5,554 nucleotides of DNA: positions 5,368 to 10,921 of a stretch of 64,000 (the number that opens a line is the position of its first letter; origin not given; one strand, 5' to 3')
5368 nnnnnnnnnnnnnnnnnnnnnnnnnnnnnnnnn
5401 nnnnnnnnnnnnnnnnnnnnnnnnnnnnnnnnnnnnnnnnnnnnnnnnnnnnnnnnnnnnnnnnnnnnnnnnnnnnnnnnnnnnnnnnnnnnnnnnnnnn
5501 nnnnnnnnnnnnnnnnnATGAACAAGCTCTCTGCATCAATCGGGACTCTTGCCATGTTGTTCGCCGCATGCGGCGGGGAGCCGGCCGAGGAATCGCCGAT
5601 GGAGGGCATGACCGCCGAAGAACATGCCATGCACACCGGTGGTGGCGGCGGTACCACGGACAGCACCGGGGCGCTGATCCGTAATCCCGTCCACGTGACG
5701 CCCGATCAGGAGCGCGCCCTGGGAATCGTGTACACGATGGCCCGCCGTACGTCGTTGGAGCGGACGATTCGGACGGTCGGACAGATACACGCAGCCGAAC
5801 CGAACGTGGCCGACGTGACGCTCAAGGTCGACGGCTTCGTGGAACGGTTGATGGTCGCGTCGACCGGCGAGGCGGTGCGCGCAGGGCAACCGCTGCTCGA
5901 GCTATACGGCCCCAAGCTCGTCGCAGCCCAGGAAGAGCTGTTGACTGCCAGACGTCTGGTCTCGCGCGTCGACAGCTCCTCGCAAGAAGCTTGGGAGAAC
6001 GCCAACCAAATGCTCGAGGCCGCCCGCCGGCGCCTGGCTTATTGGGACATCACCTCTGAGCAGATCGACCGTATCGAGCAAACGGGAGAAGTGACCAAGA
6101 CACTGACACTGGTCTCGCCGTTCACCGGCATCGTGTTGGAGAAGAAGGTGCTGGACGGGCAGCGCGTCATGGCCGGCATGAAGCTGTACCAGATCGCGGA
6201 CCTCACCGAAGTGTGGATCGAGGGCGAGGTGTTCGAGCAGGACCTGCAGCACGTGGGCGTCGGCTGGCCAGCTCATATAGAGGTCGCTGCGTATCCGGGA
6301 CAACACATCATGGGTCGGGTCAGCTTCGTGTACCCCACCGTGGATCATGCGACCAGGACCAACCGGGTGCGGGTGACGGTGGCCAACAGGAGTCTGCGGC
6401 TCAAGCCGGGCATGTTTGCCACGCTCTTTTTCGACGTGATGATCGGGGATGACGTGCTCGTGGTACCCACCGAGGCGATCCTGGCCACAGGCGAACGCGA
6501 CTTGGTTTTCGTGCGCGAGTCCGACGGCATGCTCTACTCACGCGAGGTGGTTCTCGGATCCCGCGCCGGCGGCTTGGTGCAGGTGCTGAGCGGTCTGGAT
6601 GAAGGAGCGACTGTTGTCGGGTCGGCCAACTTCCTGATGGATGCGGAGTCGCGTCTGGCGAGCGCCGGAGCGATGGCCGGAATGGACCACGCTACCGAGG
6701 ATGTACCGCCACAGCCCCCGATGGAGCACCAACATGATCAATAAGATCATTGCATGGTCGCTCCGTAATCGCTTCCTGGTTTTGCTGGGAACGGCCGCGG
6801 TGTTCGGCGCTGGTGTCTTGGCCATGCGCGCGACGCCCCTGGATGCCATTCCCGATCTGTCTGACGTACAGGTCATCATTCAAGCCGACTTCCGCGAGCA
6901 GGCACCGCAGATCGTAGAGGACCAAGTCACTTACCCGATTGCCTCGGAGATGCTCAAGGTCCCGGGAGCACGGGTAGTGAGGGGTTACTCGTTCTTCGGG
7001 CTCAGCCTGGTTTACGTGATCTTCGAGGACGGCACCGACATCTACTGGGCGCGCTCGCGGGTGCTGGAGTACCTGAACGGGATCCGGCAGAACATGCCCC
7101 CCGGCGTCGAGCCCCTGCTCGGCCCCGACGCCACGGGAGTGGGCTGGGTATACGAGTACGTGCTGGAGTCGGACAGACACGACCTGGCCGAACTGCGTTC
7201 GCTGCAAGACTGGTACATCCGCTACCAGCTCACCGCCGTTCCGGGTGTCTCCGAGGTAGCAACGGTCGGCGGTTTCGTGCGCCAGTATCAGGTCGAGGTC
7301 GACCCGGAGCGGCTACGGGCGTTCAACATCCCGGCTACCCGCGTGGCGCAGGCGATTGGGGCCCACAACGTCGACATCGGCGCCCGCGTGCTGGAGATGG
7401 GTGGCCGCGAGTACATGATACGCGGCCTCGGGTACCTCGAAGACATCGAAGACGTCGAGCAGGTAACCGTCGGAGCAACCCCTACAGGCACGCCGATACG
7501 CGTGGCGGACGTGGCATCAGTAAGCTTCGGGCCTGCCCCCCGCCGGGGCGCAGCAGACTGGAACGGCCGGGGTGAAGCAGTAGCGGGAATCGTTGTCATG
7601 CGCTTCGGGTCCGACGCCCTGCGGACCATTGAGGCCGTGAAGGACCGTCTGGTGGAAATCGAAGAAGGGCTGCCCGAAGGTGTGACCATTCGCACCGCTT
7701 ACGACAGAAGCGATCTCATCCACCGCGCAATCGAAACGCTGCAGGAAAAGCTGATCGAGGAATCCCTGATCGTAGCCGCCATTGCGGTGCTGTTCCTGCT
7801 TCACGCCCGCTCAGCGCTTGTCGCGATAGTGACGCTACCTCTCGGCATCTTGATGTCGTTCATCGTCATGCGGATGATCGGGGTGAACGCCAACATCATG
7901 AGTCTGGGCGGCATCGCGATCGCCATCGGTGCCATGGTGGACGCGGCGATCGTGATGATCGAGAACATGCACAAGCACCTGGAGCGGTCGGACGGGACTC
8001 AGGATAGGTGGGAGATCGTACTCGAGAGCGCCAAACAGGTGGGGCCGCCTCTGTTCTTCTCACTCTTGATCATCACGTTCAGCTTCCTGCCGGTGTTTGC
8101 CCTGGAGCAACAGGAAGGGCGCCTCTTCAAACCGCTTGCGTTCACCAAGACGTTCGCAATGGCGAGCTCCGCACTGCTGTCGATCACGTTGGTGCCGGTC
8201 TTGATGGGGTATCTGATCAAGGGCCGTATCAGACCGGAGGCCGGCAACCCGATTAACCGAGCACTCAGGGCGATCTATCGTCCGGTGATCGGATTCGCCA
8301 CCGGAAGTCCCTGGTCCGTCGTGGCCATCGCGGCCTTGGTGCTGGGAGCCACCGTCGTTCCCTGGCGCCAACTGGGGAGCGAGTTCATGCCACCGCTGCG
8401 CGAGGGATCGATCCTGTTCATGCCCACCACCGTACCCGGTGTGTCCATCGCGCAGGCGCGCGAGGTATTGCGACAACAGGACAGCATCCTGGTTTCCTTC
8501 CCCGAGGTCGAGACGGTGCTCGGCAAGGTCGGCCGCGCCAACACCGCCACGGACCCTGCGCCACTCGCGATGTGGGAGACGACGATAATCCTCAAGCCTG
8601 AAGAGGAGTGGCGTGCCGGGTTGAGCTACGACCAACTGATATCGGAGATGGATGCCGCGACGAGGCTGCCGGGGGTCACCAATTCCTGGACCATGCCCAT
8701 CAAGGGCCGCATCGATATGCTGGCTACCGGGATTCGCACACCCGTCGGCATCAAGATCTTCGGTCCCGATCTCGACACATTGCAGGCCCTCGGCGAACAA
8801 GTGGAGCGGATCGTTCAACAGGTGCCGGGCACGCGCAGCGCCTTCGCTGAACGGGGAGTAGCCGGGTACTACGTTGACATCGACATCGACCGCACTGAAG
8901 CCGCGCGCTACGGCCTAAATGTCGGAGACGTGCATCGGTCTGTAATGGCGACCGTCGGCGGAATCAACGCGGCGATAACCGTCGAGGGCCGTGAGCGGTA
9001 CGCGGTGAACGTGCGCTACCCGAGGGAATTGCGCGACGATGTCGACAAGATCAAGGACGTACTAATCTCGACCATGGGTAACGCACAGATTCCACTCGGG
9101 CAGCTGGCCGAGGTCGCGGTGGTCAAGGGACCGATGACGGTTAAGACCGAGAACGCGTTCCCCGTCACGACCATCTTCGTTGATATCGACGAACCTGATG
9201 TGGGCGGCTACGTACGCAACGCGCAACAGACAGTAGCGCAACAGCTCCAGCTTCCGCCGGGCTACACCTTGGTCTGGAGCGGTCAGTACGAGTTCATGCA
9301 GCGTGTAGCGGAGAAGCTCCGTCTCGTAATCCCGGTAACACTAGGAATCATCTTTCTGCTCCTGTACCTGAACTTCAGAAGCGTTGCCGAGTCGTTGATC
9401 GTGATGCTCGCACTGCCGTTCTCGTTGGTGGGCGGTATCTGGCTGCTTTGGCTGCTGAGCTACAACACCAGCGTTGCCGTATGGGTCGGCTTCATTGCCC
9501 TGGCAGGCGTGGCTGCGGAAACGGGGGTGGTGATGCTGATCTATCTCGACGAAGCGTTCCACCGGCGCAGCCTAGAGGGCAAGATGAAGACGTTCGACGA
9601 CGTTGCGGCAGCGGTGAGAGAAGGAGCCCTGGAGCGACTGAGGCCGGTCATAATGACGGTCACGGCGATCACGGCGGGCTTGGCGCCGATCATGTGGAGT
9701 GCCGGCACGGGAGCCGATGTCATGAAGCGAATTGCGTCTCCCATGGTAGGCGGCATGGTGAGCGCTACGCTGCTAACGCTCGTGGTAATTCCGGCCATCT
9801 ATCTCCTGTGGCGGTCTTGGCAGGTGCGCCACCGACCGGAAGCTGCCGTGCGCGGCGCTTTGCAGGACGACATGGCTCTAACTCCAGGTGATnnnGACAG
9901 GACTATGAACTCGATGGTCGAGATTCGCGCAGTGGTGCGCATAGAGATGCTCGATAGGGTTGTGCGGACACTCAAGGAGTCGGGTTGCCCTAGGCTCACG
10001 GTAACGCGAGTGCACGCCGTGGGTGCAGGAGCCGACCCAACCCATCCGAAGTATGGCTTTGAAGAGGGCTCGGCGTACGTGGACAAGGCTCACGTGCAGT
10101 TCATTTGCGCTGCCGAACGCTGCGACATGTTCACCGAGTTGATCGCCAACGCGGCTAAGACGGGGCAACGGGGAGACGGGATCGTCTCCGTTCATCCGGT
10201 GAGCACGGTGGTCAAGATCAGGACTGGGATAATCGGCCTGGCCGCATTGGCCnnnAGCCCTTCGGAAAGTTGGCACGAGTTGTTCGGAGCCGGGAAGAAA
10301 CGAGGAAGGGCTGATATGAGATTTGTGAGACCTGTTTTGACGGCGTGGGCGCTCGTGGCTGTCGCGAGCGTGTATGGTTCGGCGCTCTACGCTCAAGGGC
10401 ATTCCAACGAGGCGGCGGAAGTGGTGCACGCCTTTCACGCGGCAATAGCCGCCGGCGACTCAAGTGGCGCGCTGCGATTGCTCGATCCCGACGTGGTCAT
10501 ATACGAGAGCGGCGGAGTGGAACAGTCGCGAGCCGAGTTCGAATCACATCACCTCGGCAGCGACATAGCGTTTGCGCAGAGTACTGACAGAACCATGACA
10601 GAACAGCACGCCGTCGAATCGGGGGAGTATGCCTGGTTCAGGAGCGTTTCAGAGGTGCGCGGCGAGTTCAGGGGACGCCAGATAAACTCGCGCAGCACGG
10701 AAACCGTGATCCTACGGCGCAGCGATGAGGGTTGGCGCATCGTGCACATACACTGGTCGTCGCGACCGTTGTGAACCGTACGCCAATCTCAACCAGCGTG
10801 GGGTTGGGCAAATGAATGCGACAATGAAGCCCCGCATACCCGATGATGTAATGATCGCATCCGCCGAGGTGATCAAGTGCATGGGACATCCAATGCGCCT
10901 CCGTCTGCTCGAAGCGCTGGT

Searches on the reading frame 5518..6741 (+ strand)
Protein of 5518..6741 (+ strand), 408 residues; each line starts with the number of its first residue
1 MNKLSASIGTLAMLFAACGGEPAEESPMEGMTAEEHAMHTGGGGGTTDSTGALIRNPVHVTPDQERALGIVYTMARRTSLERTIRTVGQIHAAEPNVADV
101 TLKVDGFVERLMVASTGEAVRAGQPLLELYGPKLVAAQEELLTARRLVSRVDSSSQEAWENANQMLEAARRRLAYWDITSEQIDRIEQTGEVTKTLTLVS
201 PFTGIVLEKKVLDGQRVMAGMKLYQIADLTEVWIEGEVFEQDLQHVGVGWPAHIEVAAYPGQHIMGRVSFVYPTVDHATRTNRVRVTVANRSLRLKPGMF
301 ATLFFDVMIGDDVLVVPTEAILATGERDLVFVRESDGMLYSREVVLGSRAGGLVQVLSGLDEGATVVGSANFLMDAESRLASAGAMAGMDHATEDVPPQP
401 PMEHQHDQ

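Call 28: search_protein_families(library=ncbifam, proteins=[window:5518-6741:+], max_evalue=0.001)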
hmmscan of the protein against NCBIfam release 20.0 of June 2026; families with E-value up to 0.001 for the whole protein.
window:5518-6741:+ (408 aa): 19 families
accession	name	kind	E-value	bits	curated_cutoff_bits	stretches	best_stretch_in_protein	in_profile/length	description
TIGR00999.1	8a0102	subfamily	6.4e-44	150.1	319.3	1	159-374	60-270/271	CzcB/NccB family metal efflux transporter periplasmic adaptor subunit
TIGR01730.1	RND_mfp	subfamily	1.2e-38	132.9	94.9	1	73-368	4-307/322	efflux RND transporter periplasmic adaptor subunit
NF007303.0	PRK09783.1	subfamily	2.7e-36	124.9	390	1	56-391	87-407/414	copper/silver efflux system membrane fusion protein CusB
NF045680.1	DiMtlExpIhpB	equivalog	1.2e-27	96.8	450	1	185-380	128-320/326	divalent metal ion exporter adaptor subunit IhpB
NF008606.0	PRK11578.1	equivalog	8e-14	51.5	342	1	193-369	177-363/371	macrolide transporter subunit MacA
TIGR00998.1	8a0101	subfamily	1.4e-12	47.2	390.8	1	139-269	146-279/334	EmrA/EmrK family multidrug efflux transporter periplasmic adaptor subunit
NF000272.2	OqxA_adapt_sub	exception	3.5e-08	32.8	835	1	251-367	247-363/391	multidrug efflux RND transporter periplasmic adaptor subunit OqxA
TIGR02971.1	heterocyst_DevB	subfamily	1.4e-07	31.2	129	1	136-277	146-284/327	ABC exporter membrane fusion protein, DevB family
NF007362.0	PRK09859.1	equivalog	2e-07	30.5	738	1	264-369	252-358/385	multidrug transporter subunit MdtE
TIGR01843.1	type_I_hlyD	subfamily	2.4e-07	30.1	208.65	0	144-271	214-351/422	HlyD family type I secretion periplasmic adaptor subunit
NF007132.1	PRK09578.1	equivalog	2.9e-07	29.6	512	1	265-392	258-385/396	MexX/AxyX family multidrug efflux RND transporter periplasmic adaptor subunit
NF002939.0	PRK03598.1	equivalog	3.6e-07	29.7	393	1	193-302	202-322/332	secretion protein HlyD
NF045904.1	RND-peri-MexE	equivalog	5.7e-07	28.8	714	1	232-367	219-353/390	multidrug efflux RND transporter periplasmic adaptor subunit MexE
NF033138.2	RND-peri-MexC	equivalog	1.2e-06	27.9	625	1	229-371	224-360/375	MexC family multidrug efflux RND transporter periplasmic adaptor subunit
NF038010.1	ABC_adapt_DarC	equivalog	5.1e-06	25.4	450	1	192-369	227-403/417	darobactin export ABC transporter periplasmic adaptor subunit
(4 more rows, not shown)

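Call 61: search_protein_families(library=pfam, proteins=[window:5518-6741:+], max_evalue=0.01)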
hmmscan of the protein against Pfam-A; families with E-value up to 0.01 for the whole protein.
window:5518-6741:+ (408 aa): 3 families
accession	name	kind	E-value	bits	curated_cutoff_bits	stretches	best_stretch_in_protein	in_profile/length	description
PF16576.10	HlyD_D23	-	6.1e-75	251.6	30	1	80-301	2-214/214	Barrel-sandwich domain of CusB or HlyD membrane-fusion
PF13437.12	HlyD_3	-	4.5e-21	76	22.2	1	197-298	1-106/106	HlyD family secretion protein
PF16572.11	HlyD_D4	-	0.0079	16.5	26.4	0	126-190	1-53/55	Long alpha hairpin domain of cation efflux system protein, CusB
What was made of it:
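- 5518..6744 (+): CusB-like periplasmic adaptor lipoprotein with Met/His-rich N- and C-termini. HlyD_D23 'CusB' E=6e-75 (call 61) and NCBIfam hits (call 28).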

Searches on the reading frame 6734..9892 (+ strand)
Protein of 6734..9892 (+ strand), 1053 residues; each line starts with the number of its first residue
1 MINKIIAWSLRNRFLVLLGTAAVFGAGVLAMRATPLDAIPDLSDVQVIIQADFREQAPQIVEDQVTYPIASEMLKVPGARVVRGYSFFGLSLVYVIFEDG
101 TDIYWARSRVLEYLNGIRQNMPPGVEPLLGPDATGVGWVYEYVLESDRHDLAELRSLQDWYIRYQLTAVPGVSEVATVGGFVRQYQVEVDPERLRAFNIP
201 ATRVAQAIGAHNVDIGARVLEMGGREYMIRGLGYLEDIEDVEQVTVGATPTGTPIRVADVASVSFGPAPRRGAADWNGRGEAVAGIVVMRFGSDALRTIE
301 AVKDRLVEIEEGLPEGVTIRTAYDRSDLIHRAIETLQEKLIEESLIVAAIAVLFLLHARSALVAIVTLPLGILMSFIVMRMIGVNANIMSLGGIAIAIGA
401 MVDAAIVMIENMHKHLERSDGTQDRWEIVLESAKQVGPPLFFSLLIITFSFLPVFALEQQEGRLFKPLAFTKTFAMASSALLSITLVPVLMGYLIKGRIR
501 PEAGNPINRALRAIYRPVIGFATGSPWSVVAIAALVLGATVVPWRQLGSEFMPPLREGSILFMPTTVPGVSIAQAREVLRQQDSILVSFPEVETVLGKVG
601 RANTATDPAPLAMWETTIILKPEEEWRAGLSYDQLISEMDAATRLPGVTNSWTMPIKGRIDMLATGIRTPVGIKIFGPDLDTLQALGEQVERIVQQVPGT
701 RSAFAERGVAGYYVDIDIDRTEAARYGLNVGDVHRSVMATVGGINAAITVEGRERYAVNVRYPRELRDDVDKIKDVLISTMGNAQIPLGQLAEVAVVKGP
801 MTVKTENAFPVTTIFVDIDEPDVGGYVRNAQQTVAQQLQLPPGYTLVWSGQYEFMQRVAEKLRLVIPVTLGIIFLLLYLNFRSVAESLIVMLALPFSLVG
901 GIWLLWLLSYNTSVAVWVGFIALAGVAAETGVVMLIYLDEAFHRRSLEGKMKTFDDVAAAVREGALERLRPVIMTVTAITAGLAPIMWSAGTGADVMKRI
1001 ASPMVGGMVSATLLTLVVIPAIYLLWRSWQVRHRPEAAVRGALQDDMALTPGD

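Call 28: search_protein_families(library=ncbifam, proteins=[window:6734-9892:+], max_evalue=0.001)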
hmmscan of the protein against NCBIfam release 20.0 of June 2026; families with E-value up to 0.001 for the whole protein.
window:6734-9892:+ (1053 aa): 12 families
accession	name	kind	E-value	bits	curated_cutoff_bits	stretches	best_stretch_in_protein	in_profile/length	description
TIGR00914.1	2A0601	subfamily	0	1156.2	701.45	1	1-1033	1-1042/1051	CusA/CzcA family heavy metal efflux RND transporter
NF033617.1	RND_permease_2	subfamily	8.2e-136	454.4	1250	1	20-1025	15-1006/1009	multidrug efflux RND transporter permease subunit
NF000282.2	RND_permease_1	subfamily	1e-105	354.7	1250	1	23-1026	18-1027/1029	multidrug efflux RND transporter permease subunit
TIGR00915.1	2A0602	subfamily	9.5e-91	305.2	940.35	1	23-1029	19-1031/1050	efflux RND transporter permease subunit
NF007798.0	PRK10503.1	equivalog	1.4e-76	258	1584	1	20-1029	27-1025/1040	MdtB/MuxB family multidrug efflux RND transporter permease subunit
NF007905.0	PRK10614.1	equivalog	8.2e-73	245.6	1774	1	18-1034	16-1016/1025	multidrug efflux RND transporter permease subunit MdtC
NF007133.0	PRK09579.1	equivalog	1.7e-70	237.8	1763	1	27-1027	25-1003/1017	multidrug efflux RND transporter permease subunit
NF007131.0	PRK09577.1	equivalog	3.3e-65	220.4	1768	1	24-1040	20-1037/1045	multidrug efflux RND transporter permease subunit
NF007842.1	PRK10555.1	equivalog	1.6e-55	188.5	1854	2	26-496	22-498/1036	multidrug efflux RND transporter permease AcrD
NF000037.1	RND_perm_OqxB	exception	1.4e-54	185.4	2200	2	22-521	20-527/1050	multidrug efflux RND transporter permease subunit OqxB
NF011706.2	PRK15127.1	equivalog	6.4e-45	153.4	2150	2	24-498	20-500/1049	multidrug efflux RND transporter permease subunit AcrB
TIGR00921.1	2A067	subfamily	1.2e-08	33.5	351.9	2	841-1030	169-350/733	hydrophobe/amphiphile efflux-3 (HAE3) family transporter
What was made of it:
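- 6734..9895 (+): CusA-type heavy-metal RND pump. TIGR00914 at 1156 bits (call 28).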

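Call 30: search_solved_structures(query=window:6734-9892:+, max_evalue=1e-50, show_alignments=1)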
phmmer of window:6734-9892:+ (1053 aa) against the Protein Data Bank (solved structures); distinct sequences matched with E-value up to 1e-50: 29.
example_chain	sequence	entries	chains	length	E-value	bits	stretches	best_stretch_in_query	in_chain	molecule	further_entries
3t51_A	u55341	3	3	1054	0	1141.8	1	1-1034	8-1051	Cation efflux system protein CusA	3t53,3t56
3k07_A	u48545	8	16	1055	0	1141.8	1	1-1034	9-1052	Cation efflux system protein cusA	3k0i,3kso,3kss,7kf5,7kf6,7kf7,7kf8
3ne5_A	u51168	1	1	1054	0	1140.8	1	4-1034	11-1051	Cation efflux system protein cusA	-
4dop_A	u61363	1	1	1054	0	1138.9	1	1-1034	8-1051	Cation efflux system protein CusA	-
4dnr_A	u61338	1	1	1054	0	1138.3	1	1-1034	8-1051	Cation efflux system protein CusA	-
4dnt_A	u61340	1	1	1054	0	1137.9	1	1-1034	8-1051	Cation efflux system protein CusA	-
4k0e_A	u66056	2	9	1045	1.7e-163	549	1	1-1036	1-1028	Heavy metal cation tricomponent efflux pump ZneA(CzcA-like)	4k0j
9lyq_B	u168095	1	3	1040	5.3e-70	239.5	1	20-1027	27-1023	Multidrug resistance protein MdtB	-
8gjj_B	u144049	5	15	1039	3.3e-68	233.6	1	24-1027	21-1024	Efflux pump membrane transporter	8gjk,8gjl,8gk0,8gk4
5t0o_A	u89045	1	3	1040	5e-67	229.6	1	24-1027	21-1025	CmeB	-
5lq3_A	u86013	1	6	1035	8.5e-67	228.9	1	24-1027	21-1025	CmeB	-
7wlv_A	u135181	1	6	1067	3.2e-65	223.7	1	22-1028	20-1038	Efflux pump membrane transporter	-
8yr0_A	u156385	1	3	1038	2.3e-61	210.9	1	22-1028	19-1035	Cation/multidrug efflux pump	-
8z1u_A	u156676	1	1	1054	2.9e-61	210.6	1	23-1037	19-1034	Efflux pump membrane transporter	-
9e9f_B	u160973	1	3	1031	6.3e-61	209.5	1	23-1025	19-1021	Efflux pump membrane transporter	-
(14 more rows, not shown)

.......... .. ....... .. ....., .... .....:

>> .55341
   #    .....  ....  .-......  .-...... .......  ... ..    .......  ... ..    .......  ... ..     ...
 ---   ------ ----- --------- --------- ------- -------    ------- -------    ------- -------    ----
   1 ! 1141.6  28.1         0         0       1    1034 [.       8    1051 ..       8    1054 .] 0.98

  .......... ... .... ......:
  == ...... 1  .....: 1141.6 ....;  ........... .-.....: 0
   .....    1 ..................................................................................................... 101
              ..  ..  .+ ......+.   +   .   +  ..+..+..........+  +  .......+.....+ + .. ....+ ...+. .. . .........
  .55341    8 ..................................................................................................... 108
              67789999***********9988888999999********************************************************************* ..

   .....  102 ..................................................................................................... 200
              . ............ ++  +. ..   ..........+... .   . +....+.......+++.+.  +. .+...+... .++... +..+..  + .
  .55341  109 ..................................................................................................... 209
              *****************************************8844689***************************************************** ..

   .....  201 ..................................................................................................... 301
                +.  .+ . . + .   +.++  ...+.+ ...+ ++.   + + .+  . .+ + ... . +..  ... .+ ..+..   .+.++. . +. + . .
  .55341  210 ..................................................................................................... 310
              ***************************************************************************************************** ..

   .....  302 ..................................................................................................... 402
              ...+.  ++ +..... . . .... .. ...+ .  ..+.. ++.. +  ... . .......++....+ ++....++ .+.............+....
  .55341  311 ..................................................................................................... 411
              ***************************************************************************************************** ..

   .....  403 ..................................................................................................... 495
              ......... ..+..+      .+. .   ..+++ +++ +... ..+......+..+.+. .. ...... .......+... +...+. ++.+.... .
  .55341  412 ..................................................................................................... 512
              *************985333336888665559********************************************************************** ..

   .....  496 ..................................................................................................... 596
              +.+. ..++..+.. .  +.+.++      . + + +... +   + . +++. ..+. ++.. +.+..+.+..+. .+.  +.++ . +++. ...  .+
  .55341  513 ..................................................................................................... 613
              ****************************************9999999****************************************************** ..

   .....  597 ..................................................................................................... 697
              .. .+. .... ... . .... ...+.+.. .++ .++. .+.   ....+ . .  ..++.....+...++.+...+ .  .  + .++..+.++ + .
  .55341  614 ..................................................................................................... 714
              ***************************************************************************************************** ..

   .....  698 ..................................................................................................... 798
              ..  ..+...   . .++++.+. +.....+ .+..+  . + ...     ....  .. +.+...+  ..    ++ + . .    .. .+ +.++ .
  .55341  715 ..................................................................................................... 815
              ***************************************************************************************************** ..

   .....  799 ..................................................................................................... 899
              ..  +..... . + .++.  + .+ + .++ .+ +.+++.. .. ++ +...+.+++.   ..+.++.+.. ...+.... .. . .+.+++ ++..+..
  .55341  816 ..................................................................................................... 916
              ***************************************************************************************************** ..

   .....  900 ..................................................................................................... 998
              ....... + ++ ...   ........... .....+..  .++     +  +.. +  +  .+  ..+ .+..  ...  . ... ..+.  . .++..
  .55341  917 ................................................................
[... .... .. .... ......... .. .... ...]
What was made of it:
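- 6734..9895 (+): Met573, Met623 and Met672 of E. coli CusA align with Met here (call 30).
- On CusF-like role (accessory gene of a cusCBA operon): The CusA Met triad is kept (call 30).
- The window's CusA matches E. coli CusA and keeps the M573/M623/M672 triad (call 30).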

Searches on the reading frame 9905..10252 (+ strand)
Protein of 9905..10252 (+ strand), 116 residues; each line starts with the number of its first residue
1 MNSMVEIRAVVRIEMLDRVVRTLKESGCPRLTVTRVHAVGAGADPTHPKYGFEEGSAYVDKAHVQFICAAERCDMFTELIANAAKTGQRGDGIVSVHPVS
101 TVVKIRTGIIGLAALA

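Call 4: search_protein_families(library=pfam, proteins=[window:9905-10252:+], max_evalue=1)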
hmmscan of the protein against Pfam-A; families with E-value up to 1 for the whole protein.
window:9905-10252:+ (116 aa): 1 family
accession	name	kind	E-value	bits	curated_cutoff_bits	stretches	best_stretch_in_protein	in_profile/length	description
PF00543.27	P-II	-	7.3e-13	49.2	25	1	4-108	1-101/102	Nitrogen regulatory protein P-II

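Call 28: search_protein_families(library=ncbifam, proteins=[window:9905-10252:+], max_evalue=0.001)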
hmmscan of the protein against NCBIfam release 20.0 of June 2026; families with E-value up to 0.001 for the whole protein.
window:9905-10252:+ (116 aa): 2 families
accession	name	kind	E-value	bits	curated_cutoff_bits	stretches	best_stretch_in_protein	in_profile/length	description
NF008111.0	PRK10858.1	equivalog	1.2e-11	45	202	1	4-108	1-105/112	nitrogen regulatory protein P-II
NF007946.0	PRK10665.1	equivalog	3.6e-09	37.4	181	1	7-114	4-111/112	P-II family nitrogen regulator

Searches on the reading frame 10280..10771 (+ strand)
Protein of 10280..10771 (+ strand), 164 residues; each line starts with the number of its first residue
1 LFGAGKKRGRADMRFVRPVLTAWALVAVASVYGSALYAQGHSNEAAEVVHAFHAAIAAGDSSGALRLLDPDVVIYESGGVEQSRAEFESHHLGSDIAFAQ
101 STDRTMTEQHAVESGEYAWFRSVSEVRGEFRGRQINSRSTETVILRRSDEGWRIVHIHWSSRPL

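Call 4: search_protein_families(library=pfam, proteins=[window:10280-10771:+], max_evalue=1)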
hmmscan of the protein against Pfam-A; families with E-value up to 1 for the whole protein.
window:10280-10771:+ (164 aa): 5 families
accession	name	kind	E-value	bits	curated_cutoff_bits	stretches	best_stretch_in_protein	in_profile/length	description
PF13474.12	SnoaL_3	-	7e-13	49.4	22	1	47-160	3-117/121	SnoaL-like domain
PF14534.12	DUF4440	-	2.7e-11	44.3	25.2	1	47-154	3-107/107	Domain of unknown function (DUF4440)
PF08332.16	CaMKII_AD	-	1.9e-07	31.7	22.1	1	43-163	3-128/128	Calcium/calmodulin dependent protein kinase II association domain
PF12680.13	SnoaL_2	-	4.2e-07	30.9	27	1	49-149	1-96/102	SnoaL-like domain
PF07721.20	TPR_4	-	0.05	14.7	27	0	28-49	3-24/26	Tetratricopeptide repeat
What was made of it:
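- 10280..10774 (+): Secreted SnoaL_3/DUF4440-like protein. Pfam (call 4).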
